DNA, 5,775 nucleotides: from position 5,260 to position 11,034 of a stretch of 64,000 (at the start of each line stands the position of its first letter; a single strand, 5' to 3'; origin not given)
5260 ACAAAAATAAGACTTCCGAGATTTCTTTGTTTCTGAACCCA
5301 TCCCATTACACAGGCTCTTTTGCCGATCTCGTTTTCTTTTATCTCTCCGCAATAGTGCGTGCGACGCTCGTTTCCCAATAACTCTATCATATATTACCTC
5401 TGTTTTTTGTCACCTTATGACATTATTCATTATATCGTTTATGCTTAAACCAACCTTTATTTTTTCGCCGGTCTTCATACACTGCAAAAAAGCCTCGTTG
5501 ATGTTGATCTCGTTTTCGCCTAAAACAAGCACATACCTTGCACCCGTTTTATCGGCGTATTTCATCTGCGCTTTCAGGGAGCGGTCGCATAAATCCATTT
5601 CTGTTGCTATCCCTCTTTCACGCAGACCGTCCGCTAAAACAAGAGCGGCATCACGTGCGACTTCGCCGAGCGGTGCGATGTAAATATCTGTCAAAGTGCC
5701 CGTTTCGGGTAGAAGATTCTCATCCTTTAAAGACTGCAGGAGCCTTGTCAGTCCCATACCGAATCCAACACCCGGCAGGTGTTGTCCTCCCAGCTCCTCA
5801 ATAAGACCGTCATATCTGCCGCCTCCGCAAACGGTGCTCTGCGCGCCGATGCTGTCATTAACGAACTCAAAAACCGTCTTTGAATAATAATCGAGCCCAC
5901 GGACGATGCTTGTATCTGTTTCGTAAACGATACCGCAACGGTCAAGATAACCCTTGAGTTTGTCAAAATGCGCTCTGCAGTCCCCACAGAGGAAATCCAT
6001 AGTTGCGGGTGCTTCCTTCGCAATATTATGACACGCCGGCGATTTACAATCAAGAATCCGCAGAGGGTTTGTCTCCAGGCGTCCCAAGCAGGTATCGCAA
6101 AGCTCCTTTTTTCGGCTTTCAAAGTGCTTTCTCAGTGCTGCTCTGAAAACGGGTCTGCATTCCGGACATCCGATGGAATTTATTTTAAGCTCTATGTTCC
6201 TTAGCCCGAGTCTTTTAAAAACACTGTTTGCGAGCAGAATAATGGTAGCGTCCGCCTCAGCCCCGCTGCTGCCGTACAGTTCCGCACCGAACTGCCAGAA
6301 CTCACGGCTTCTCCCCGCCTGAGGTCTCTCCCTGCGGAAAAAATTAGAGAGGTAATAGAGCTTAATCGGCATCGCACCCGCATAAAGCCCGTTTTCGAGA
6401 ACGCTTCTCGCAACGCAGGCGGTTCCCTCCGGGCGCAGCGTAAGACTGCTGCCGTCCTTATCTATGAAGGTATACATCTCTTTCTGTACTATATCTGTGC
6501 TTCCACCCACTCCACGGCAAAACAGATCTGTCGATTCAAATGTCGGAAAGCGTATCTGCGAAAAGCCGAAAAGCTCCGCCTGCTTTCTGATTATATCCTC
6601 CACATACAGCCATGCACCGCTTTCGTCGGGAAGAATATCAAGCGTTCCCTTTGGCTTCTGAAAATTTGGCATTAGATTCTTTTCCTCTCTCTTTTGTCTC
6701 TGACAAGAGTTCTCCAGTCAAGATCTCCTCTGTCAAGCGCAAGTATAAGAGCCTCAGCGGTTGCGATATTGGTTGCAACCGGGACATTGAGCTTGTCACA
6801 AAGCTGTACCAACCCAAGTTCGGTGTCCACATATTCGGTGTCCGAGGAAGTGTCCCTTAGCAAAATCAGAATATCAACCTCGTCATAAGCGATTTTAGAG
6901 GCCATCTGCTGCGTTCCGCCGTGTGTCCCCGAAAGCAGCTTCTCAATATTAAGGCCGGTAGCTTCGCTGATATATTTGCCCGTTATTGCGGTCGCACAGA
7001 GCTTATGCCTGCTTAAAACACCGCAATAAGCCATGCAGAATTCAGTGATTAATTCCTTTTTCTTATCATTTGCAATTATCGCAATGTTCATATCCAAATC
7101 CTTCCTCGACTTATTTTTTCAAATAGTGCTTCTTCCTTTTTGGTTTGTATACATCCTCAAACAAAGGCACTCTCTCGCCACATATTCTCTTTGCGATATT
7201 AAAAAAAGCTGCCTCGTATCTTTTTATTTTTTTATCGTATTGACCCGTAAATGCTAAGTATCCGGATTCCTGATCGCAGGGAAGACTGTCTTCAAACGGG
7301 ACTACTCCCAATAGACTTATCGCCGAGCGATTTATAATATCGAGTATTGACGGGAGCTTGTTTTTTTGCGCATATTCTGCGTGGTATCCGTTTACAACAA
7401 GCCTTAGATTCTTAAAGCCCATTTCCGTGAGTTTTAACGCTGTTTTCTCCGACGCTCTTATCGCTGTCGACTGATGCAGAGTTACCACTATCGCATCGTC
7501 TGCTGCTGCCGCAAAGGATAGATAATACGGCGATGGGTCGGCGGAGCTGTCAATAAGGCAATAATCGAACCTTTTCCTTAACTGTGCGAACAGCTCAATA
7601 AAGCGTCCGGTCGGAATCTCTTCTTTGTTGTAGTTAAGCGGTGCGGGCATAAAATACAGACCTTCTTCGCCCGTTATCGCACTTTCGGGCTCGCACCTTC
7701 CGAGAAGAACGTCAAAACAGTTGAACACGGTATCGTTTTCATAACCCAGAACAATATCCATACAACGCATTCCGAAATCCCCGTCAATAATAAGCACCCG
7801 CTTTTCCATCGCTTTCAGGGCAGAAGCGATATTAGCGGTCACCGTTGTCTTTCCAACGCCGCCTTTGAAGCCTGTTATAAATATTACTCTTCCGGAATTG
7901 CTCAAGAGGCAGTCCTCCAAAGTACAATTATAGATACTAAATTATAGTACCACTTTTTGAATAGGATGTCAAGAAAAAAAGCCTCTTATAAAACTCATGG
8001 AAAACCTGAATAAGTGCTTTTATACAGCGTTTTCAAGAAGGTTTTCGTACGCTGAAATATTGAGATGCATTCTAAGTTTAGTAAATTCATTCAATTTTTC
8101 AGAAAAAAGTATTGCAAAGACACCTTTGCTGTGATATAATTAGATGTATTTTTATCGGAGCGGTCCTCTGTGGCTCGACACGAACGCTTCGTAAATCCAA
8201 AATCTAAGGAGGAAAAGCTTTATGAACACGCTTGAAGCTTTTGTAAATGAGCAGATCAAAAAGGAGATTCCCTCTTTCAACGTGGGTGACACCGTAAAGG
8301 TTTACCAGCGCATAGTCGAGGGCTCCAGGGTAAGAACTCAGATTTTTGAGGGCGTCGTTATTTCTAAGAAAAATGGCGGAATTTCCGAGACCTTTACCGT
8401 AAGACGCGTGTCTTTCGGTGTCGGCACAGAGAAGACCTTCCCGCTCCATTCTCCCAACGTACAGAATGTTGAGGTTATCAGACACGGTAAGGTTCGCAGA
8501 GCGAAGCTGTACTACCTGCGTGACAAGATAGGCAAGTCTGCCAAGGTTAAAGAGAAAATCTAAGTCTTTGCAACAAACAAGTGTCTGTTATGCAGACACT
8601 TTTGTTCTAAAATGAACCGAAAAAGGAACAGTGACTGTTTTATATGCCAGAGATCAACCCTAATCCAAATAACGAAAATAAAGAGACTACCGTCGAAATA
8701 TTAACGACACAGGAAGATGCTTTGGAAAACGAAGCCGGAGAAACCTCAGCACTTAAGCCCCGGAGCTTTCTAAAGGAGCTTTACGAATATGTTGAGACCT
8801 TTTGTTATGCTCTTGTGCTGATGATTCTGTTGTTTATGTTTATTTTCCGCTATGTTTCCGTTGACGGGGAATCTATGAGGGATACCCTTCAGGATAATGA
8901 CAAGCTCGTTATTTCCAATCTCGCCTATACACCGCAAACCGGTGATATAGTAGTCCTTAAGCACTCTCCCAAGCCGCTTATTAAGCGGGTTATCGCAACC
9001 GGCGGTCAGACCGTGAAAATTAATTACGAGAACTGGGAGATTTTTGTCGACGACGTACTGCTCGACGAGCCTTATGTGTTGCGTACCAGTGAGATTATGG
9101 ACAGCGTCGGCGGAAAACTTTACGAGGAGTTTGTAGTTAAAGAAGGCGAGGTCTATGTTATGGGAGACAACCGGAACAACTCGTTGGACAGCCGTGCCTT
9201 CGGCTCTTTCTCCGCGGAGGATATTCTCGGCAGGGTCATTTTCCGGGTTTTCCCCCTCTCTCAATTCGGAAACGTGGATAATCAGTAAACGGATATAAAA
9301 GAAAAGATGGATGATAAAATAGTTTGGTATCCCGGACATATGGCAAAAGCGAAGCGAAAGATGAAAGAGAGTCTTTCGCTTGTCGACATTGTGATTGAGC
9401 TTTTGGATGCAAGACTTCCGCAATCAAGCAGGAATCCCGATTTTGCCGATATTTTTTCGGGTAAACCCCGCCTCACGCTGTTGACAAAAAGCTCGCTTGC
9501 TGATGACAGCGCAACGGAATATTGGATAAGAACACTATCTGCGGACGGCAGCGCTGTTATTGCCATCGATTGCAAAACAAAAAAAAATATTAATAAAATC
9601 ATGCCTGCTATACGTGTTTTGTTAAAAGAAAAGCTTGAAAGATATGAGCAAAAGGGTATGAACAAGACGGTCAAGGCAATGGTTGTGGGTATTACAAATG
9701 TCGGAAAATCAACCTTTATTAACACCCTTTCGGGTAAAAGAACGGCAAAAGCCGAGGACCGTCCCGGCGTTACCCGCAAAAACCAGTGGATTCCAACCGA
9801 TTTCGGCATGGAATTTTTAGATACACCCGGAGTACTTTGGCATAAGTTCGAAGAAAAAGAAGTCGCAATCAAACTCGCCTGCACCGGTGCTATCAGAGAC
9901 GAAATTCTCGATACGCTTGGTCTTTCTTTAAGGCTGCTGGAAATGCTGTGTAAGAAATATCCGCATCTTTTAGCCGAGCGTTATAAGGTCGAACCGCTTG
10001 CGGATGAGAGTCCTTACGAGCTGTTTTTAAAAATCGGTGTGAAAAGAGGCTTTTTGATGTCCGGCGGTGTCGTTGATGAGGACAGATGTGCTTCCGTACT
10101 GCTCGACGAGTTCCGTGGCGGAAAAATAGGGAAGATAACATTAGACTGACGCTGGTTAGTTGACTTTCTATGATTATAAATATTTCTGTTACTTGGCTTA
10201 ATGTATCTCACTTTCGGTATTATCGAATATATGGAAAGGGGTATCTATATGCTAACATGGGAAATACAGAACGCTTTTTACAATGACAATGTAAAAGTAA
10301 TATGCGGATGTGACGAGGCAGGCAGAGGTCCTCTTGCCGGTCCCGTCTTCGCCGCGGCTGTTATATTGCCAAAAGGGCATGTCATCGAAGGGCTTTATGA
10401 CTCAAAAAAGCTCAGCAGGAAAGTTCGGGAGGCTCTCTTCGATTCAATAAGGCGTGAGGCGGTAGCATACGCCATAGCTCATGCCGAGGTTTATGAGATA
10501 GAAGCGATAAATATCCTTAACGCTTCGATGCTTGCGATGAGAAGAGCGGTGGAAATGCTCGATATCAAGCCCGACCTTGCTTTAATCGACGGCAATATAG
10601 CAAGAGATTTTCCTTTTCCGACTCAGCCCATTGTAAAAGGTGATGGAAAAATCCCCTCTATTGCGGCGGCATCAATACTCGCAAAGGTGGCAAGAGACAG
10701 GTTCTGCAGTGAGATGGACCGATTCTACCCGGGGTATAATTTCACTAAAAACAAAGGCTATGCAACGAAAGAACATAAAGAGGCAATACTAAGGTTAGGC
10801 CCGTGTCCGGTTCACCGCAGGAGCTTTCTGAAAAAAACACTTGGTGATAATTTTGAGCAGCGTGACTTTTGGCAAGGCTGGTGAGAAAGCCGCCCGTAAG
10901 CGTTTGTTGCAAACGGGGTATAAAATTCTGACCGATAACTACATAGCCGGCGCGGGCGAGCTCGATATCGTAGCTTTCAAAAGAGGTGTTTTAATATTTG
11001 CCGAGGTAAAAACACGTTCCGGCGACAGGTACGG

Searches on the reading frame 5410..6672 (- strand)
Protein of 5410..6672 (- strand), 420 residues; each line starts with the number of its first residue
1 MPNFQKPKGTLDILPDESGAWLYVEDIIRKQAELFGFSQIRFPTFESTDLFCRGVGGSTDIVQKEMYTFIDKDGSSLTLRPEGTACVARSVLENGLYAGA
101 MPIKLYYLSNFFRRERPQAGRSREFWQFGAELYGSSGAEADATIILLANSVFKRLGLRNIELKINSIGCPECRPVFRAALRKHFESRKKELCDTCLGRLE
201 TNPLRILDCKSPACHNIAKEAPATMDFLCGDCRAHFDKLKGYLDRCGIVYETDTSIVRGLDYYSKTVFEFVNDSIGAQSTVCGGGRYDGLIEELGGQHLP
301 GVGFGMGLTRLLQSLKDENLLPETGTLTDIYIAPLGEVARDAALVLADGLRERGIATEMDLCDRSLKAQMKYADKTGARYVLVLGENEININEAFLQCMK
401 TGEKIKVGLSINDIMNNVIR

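Call 7: search_protein_families(library=pfam, proteins=[window:5410-6672:-])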
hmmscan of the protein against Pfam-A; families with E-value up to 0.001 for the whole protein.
window:5410-6672:- (420 aa): 3 families
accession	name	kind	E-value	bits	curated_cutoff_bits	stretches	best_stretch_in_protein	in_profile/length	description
PF13393.11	tRNA-synt_His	-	1.1e-43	150.2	25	1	10-311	2-308/308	Histidyl-tRNA synthetase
PF00587.30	tRNA-synt_2b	-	5.5e-14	53.1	29.3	1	67-313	1-173/179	tRNA synthetase class II core domain (G, H, P, S and T)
PF03129.25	HGTP_anticodon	-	1.8e-12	47.7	21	1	329-409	1-84/94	Anticodon binding domain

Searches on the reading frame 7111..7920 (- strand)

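Call 7: search_protein_families(library=pfam, proteins=[window:7111-7920:-])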
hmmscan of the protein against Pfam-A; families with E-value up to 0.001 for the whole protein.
window:7111-7920:- (269 aa): 8 families
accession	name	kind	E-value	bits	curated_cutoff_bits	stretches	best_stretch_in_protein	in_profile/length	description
PF13614.12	AAA_31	-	8.7e-16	58.8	27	1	11-154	2-154/177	AAA domain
PF01656.29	CbiA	-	2.7e-15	56.9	25.4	1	13-214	1-116/125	CobQ/CobB/MinD/ParA nucleotide binding domain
PF10609.15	ParA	-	2.2e-12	47.3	27.1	1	11-61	4-54/246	NUBPL iron-transfer P-loop NTPase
PF06564.18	CBP_BcsQ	-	8.2e-09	35.8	21.3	1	12-46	3-37/234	Cellulose biosynthesis protein BcsQ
PF02374.21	ArsA_ATPase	-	7.5e-08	32.4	24.3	1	11-48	2-38/305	Anion-transporting ATPase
PF00142.24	Fer4_NifH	-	7.1e-06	26.1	25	1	17-66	7-56/271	4Fe-4S iron sulfur cluster binding proteins, NifH/frxC family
PF09140.17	MipZ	-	3.6e-05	23.6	20.7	1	12-150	2-131/262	ATPase MipZ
PF01583.26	APS_kinase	-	0.00085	19.8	21.1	0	10-49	2-40/152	Adenylylsulphate kinase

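Call 44: search_protein_families(library=ncbifam, proteins=[window:7111-7920:-], max_evalue=0.01)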
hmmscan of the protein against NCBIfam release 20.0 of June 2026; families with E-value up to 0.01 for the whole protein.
window:7111-7920:- (269 aa): 39 families (the best 25 are shown)
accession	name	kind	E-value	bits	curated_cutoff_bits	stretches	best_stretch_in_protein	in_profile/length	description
TIGR01968.1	minD_bact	equivalog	7.8e-47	159.8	212.9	1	11-255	2-245/261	septum site-determining protein MinD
TIGR01969.1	minD_arch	subfamily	5.7e-25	87.9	201.75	1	11-208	1-195/251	cell division ATPase MinD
NF008079.0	PRK10818.1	equivalog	3.5e-19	69.2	508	1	11-252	3-252/270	septum site-determining protein MinD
TIGR03371.1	cellulose_yhjQ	equivalog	1.3e-14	54.3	157.85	1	12-183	3-182/246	cellulose biosynthesis protein BcsQ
TIGR01007.1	eps_fam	subfamily_domain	4.2e-12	46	108.05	1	11-182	18-193/204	polysaccharide biosynthesis tyrosine autokinase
NF041546.1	ParA_partition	equivalog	7.2e-11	42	180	1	13-48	2-37/203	ParA family partition ATPase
NF047398.1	AAA_KGGVGR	domain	7.9e-10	39.4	90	1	11-49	3-41/190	KGGVGR-motif variant AAA ATPase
NF008568.0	PRK11519.1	equivalog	1.1e-09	37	1068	1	9-154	525-663/720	tyrosine-protein kinase Wzc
TIGR04291.1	arsen_driv_ArsA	equivalog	5.6e-09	35.2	650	1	10-48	319-357/565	arsenical pump-driving ATPase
NF041136.1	MrpORP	equivalog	3.2e-08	33.3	450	1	11-49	6-44/365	iron-sulfur cluster carrier protein MrpORP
TIGR03815.1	CpaE_hom_Actino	equivalog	3.8e-08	32.8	154.45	1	8-222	109-320/340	septum site-determining protein Ssd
TIGR01005.1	eps_transp_fam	subfamily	4.5e-07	28.5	411.7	1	10-177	546-716/754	exopolysaccharide transport protein family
NF041283.1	PrgP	equivalog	5e-07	29.3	400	1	10-161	2-167/297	ParA superfamily DNA segregation protein PrgP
TIGR01287.1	nifH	equivalog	2.3e-06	27.1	394.35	1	17-68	7-58/275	nitrogenase iron protein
TIGR03029.1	EpsG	equivalog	3.6e-06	26.3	313.8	1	8-172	101-268/274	chain length determinant protein tyrosine kinase EpsG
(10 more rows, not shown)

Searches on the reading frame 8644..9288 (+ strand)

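Call 7: search_protein_families(library=pfam, proteins=[window:8644-9288:+])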
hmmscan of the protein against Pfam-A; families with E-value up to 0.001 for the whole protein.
window:8644-9288:+ (214 aa): 2 families
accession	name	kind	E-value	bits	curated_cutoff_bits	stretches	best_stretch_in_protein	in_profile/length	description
PF10502.14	Peptidase_S26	-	4.6e-37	128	22.9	1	47-202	2-167/168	Signal peptidase, peptidase S26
PF00717.28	Peptidase_S24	-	1.9e-06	28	23.3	1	70-122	37-88/116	Peptidase S24-like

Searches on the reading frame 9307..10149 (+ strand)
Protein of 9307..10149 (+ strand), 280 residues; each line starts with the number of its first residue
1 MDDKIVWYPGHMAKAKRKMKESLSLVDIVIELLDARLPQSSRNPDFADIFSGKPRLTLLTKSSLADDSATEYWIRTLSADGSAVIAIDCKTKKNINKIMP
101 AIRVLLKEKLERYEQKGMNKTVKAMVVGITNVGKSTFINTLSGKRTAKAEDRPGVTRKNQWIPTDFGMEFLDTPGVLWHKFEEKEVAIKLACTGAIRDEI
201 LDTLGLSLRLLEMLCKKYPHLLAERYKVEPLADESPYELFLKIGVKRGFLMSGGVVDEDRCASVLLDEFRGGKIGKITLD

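Call 7: search_protein_families(library=pfam, proteins=[window:9307-10149:+])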
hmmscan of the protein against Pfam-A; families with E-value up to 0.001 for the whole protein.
window:9307-10149:+ (280 aa): 4 families
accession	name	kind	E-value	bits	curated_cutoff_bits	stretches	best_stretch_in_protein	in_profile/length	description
PF01926.29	MMR_HSR1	-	1.1e-15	58.2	21.9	1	124-185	2-64/113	50S ribosome-binding GTPase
PF03193.22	RsgA_GTPase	-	7.8e-06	26.2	30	1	58-176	59-168/174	RsgA GTPase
PF10662.15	PduV-EutP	-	1.3e-05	25.5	21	0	24-100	62-139/143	Ethanolamine utilisation - propanediol utilisation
PF02421.24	FeoB_N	-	8.2e-05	22.6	27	1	123-187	2-70/156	Ferrous iron transport protein B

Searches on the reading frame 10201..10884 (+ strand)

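Call 7: search_protein_families(library=pfam, proteins=[window:10201-10884:+])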
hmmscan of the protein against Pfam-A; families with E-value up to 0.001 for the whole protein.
window:10201-10884:+ (227 aa): 1 family
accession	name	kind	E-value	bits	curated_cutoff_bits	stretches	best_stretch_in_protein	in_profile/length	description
PF01351.25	RNase_HII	-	4.3e-41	141.4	25.8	1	35-210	1-197/199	Ribonuclease HII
